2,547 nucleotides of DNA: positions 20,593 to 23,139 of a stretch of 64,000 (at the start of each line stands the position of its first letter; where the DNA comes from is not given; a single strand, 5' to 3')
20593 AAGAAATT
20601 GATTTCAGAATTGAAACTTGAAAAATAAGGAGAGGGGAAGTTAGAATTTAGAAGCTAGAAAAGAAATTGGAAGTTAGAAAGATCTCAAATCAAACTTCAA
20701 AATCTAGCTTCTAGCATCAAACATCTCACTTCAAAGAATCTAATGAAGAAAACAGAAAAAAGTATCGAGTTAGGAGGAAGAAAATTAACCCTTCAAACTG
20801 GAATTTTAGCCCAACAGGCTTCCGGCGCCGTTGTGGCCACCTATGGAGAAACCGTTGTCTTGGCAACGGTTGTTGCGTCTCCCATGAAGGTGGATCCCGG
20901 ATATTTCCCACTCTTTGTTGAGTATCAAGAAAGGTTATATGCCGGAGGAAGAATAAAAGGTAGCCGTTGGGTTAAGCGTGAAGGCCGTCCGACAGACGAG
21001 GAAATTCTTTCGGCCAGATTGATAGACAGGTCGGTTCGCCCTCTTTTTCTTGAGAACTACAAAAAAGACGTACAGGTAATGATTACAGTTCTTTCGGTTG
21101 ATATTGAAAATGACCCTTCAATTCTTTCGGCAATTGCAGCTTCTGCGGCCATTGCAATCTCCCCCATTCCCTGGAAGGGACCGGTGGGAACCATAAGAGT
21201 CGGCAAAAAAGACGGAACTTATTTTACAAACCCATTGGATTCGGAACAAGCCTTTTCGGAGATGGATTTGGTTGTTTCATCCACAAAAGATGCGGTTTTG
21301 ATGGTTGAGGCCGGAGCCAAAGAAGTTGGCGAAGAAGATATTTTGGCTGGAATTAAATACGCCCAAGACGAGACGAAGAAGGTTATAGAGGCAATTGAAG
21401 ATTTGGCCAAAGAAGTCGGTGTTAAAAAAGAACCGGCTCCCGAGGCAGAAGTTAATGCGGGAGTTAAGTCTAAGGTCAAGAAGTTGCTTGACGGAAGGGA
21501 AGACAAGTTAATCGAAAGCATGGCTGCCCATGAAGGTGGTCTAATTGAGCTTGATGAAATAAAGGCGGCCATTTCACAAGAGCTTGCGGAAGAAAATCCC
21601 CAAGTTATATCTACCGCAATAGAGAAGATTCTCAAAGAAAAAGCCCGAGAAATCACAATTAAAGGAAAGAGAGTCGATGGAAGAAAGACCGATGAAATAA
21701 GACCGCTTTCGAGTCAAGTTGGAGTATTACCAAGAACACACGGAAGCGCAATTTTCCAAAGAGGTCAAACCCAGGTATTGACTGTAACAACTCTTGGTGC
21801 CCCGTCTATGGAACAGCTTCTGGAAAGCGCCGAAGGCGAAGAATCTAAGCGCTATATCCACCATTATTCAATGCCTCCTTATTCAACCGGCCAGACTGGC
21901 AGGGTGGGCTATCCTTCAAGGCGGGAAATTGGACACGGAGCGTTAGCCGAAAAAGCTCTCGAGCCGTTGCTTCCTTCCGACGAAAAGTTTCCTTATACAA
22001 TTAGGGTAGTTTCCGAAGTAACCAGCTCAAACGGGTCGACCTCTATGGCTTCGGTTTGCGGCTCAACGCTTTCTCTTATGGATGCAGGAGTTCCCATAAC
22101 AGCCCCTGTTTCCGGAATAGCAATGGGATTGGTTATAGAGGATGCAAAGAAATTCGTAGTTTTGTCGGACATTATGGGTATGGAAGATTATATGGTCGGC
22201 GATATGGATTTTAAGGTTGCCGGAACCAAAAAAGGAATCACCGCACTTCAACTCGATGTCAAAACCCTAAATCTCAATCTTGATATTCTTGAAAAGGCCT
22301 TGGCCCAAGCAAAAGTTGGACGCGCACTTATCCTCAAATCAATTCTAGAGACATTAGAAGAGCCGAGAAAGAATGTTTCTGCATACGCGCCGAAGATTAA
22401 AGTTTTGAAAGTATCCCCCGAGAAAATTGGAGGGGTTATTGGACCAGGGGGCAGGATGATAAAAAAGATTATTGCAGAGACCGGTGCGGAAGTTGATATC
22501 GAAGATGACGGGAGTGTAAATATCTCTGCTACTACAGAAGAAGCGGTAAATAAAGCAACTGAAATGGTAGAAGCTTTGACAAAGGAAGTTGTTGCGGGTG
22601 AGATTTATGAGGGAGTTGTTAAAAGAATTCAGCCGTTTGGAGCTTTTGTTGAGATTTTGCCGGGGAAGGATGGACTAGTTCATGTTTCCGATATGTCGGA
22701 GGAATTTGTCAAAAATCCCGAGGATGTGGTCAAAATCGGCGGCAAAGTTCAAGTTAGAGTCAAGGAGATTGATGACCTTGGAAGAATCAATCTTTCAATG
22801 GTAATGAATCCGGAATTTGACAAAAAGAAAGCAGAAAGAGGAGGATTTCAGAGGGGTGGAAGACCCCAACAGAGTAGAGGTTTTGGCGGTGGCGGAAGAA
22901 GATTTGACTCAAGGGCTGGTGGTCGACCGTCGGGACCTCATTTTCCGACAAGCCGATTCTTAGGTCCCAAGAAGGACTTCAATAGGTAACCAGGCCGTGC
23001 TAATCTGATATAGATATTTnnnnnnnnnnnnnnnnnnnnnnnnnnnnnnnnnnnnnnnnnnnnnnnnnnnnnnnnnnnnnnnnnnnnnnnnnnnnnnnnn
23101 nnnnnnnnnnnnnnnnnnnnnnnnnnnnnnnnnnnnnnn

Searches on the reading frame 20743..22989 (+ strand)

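Call 76: search_protein_families(library=pfam, proteins=[window:20743-22989:+], max_evalue=0.0001)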
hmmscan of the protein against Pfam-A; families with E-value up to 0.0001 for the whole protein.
window:20743-22989:+ (748 aa): 6 families
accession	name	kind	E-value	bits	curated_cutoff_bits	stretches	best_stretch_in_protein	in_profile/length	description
PF01138.27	RNase_PH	-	6.4e-56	188.8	25.5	2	318-451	1-130/130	3' exoribonuclease family, domain 1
PF00575.29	S1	-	3.1e-17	63.2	22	1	618-686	4-73/74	S1 RNA binding domain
PF03725.20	RNase_PH_C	-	3.7e-16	59.3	20.8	1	146-209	1-66/67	3' exoribonuclease family, domain 2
PF00013.35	KH_1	-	1.9e-12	47.2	21.5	1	554-610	3-65/66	KH domain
PF23459.1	S1_RRP5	-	1.4e-05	26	27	1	618-677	3-62/72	RRP5 S1 domain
PF22675.2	KH-I_KHDC4-BBP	-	3.2e-05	24.1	30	1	563-601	9-47/76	KHDC4/BBP-like, KH-domain type I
